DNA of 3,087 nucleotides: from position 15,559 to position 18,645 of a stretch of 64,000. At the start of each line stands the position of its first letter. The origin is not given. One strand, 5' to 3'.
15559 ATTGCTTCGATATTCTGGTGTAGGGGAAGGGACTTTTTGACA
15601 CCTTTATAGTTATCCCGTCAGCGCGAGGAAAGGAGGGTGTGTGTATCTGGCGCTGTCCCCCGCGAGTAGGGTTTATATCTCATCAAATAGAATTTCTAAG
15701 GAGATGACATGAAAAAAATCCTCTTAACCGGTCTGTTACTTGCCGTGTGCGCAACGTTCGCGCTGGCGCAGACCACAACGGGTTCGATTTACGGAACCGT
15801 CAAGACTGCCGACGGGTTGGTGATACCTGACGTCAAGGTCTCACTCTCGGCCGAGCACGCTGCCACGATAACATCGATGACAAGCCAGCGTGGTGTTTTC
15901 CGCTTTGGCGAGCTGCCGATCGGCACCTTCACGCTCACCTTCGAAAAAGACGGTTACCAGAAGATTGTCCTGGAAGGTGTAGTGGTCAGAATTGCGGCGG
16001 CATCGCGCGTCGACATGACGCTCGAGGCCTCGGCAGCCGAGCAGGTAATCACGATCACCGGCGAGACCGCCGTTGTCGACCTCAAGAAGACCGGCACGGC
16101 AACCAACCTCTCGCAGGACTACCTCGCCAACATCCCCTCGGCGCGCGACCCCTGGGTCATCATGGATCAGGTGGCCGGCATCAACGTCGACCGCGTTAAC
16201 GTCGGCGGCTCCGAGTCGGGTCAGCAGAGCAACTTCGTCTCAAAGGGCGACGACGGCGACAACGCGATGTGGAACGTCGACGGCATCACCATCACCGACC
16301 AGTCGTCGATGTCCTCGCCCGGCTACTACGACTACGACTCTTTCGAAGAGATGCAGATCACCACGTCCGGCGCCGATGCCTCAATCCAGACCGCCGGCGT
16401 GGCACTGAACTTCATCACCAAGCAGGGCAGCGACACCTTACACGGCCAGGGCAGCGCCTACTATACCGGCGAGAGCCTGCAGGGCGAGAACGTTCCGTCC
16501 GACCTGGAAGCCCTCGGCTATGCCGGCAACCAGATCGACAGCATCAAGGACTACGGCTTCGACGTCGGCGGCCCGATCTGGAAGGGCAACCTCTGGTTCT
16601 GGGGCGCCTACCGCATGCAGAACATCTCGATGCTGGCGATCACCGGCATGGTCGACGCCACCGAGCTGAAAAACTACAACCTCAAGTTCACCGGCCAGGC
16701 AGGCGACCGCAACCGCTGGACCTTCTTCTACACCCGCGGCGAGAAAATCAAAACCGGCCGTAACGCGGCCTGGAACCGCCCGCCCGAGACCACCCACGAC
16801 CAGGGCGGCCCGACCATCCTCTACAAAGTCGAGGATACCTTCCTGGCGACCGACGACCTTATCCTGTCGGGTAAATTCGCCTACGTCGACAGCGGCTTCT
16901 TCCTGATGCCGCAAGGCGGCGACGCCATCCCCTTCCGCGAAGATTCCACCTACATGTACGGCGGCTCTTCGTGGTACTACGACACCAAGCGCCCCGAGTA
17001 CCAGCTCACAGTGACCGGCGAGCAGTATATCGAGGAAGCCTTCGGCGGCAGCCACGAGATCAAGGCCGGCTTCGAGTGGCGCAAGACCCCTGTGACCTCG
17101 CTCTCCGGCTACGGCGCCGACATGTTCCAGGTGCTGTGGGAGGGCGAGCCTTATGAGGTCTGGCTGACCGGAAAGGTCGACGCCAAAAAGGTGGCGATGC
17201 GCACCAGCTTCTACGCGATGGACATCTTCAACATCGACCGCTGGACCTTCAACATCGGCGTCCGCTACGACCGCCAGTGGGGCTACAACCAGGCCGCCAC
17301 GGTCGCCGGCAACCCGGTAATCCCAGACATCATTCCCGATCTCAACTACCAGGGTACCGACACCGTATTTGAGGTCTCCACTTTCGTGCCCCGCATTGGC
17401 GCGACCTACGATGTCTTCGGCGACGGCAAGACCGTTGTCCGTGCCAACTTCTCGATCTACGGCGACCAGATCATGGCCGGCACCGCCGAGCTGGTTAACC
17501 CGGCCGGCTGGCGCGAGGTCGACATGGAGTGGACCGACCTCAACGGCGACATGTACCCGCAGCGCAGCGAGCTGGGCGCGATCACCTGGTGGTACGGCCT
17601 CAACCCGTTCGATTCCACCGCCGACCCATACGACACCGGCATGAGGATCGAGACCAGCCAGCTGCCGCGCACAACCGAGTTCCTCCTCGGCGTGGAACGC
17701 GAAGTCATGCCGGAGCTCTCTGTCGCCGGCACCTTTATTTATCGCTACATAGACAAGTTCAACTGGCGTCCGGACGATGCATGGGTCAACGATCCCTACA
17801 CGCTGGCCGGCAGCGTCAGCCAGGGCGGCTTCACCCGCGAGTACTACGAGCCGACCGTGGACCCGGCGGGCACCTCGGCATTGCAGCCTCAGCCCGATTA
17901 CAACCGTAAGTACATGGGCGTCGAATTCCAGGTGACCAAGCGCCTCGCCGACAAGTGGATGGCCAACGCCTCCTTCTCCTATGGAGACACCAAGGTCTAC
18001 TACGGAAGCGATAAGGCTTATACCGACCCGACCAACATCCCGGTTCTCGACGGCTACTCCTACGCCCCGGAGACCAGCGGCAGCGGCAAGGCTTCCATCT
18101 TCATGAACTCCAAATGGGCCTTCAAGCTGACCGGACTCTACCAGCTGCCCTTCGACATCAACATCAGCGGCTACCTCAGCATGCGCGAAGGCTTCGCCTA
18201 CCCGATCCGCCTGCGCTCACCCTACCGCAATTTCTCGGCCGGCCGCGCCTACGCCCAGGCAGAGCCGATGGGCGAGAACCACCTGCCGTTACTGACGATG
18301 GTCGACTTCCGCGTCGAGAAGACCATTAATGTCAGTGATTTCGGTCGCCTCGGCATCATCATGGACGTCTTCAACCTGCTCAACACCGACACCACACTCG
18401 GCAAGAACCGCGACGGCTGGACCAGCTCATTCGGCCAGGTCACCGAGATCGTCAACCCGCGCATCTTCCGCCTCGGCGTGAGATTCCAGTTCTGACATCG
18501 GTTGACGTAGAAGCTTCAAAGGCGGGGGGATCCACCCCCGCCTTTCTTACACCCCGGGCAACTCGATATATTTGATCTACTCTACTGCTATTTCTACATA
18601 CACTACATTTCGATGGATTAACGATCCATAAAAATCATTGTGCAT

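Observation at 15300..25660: Three (plus one remnant) tandem paralogous CarboxypepD_reg-TonB-receptor-like genes, each with its own sigma-54 promoter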

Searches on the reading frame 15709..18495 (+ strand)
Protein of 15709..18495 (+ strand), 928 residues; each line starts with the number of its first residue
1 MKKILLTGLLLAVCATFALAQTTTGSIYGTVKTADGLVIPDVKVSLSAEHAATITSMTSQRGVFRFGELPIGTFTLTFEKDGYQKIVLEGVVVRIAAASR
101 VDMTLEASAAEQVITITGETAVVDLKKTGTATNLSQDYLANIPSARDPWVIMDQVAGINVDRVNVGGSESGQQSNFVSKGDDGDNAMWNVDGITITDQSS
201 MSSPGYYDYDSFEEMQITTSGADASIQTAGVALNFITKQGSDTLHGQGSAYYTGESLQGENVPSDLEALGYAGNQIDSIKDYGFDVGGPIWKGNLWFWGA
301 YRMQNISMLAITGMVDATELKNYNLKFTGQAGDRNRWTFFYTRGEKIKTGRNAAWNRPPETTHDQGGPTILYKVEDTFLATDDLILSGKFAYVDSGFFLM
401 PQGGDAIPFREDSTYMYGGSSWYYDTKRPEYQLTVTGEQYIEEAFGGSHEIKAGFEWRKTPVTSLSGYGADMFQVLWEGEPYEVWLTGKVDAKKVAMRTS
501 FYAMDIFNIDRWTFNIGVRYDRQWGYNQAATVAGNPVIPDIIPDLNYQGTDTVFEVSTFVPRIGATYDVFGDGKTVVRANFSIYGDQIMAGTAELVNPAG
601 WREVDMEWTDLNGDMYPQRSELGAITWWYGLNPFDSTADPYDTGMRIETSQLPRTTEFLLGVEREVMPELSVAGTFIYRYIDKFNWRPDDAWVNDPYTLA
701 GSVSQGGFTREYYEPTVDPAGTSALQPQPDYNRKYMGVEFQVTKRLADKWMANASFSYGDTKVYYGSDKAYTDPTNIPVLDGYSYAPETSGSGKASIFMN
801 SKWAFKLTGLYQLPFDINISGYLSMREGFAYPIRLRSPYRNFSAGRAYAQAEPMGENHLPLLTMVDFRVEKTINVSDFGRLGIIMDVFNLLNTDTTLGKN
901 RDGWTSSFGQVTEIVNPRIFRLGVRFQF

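Call 7: search_protein_families(library=pfam, proteins=[window:15709-18495:+])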
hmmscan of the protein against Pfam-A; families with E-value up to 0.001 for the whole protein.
window:15709-18495:+ (928 aa): 2 families
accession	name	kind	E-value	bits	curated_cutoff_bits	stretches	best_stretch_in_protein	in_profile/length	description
PF25183.1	OMP_b-brl_4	-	9.1e-20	71.1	30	2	446-815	296-679/838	Outer membrane beta barrel domain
PF13620.12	CarboxypepD_reg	-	5.2e-14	52.8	32.3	1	26-106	1-82/82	Carboxypeptidase regulatory-like domain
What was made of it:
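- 15709..18495 (+): g1, an Oar-subclass TonB-dependent transporter (928 aa): signal peptide, CarboxypepD_reg N-terminal domain, plug and barrel. Pfam PF13620 and PF25183 (call 7).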

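Call 15: find_related_loci(query=A2, collection=genome_contigs, flank=6000)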
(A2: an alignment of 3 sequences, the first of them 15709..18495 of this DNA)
Query A2 (928 aa) in genome_contigs; peptide patterns used: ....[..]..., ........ (x = any residue, [..] = any of these).
175 stretches matched a pattern; 15 encode a relative of the query (tblastn E <= 1e-3); 15 distinct loci.
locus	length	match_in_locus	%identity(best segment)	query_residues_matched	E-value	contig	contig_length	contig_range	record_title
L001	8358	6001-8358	94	1-786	0e+0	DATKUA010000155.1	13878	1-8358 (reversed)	MAG TPA_asm: Acidobacteriota bacterium isolate SMAG_U14095 k141_72742, whole genome shotgun sequence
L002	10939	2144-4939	77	1-928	0e+0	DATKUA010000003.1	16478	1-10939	MAG TPA_asm: Acidobacteriota bacterium isolate SMAG_U14095 k141_161113, whole genome shotgun sequence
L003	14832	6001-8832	37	1-928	2e-176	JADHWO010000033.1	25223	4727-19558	MAG: Candidatus Aminicenantes bacterium isolate BS750m-G29 BS-750m-C2628, whole genome shotgun sequence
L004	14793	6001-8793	36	1-928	8e-171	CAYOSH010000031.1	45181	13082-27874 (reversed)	MAG TPA_asm: uncultured Eubacteriales bacterium isolate SRP185410_co2_348 genome assembly, contig: NODE_787_length_45181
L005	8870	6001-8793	35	21-928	6e-152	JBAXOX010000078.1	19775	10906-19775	MAG: Acidobacteriota bacterium isolate ELA516 MAG516_78, whole genome shotgun sequence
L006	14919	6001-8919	33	1-928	1e-145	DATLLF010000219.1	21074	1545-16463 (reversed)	MAG TPA_asm: Vicinamibacterales bacterium isolate SMAG_U13741 k141_2610340, whole genome shotgun sequence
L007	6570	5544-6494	41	20-336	5e-72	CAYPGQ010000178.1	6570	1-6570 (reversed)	MAG TPA_asm: uncultured Eubacteriales bacterium isolate SRP068000_co1_174 genome assembly, contig: NODE_25740_length_657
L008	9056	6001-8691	28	18-925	2e-80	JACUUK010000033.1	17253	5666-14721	MAG: Candidatus Aminicenantes bacterium isolate Kmv29 NODE_1616_length_17253_cov_14.356611, whole genome shotgun sequenc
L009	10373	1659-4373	27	1-928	5e-27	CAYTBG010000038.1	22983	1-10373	MAG TPA_asm: uncultured Eubacteriales bacterium isolate SRP068000_co2_7 genome assembly, contig: NODE_1476_length_22983_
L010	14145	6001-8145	23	1-762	1e-20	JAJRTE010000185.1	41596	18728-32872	MAG: Myxococcota bacterium isolate Dive96_bin1.27 k141_3120945, whole genome shotgun sequence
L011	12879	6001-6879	27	4-301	9e-18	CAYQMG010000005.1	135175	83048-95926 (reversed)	MAG TPA_asm: uncultured Gammaproteobacteria bacterium isolate binchicken_co219_296 genome assembly, contig: k141_818259,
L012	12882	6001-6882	26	2-305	2e-26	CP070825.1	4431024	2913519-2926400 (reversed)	MAG: Candidatus Aminicenantes bacterium isolate bin112 chromosome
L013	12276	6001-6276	33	1-84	1e-7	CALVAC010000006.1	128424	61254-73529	MAG: uncultured Bacteroidales bacterium isolate BRZ_CG__bin33 genome assembly, contig: BRZ_CG__NODE_215_length_128424_co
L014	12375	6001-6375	30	1-116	1e-7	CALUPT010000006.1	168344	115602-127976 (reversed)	MAG: uncultured Bacteroidales bacterium isolate BRZ_CB__bin51 genome assembly, contig: BRZ_CB__NODE_70_length_168344_cov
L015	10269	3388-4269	27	2-305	6e-27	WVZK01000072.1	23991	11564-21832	MAG: Candidatus Aminicenantes bacterium isolate CS4-C017 C_merged_R1_(paired)_contig_81119, whole genome shotgun sequenc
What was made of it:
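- Closest known: Oar of Myxococcus xanthus and the 'Oar subclass' of TonB-dependent transporters. Different: Only about 23% identity to the single Myxococcota homolog recovered (L010, call 15); whether that gene is Oar itself was not checked.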

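Call 19: find_related_loci(query=A2, collection=metagenome_contigs, flank=6000)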
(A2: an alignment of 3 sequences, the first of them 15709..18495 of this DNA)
Query A2 (928 aa) in metagenome_contigs; peptide patterns used: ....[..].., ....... (x = any residue, [..] = any of these).
600 stretches matched a pattern (row limit reached: there are more); 196 encode a relative of the query (tblastn E <= 1e-3); the best 80 are kept; 80 distinct loci.
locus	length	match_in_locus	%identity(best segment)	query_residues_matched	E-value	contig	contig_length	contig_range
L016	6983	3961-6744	100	1-928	0e+0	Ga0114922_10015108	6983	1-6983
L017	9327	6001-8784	94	1-928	0e+0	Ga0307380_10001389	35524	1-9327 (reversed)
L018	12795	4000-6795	77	1-928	0e+0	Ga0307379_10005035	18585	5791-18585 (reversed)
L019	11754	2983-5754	52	1-928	0e+0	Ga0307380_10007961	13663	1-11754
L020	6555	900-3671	52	1-928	0e+0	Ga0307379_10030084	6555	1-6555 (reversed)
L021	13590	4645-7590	35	10-928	4e-170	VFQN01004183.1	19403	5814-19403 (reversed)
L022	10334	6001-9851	35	8-928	9e-162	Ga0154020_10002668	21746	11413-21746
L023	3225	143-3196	33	1-928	4e-162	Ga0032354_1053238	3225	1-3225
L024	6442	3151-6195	33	25-928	2e-153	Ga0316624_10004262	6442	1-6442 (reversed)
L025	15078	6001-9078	33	5-928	2e-152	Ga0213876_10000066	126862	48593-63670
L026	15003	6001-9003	34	3-928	3e-152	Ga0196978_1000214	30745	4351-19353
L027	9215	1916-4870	34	4-923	3e-151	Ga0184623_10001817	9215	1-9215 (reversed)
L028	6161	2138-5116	34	4-928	2e-151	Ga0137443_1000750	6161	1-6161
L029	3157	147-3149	33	1-928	4e-158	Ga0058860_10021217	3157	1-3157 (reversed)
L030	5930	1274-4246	33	5-928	3e-151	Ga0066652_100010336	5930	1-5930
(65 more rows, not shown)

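Call 34: search_solved_structures(query=window:15709-18495:+, max_evalue=0.01)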
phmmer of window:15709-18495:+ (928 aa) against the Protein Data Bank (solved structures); distinct sequences matched with E-value up to 0.01: 0.

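Call 35: search_protein_families(library=ncbifam, proteins=[window:15709-18495:+], max_evalue=0.001)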
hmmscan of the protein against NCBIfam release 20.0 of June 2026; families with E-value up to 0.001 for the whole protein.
window:15709-18495:+ (928 aa): 0 families
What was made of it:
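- Tried and rejected: None (calls 34, 35), so structure prediction was needed.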
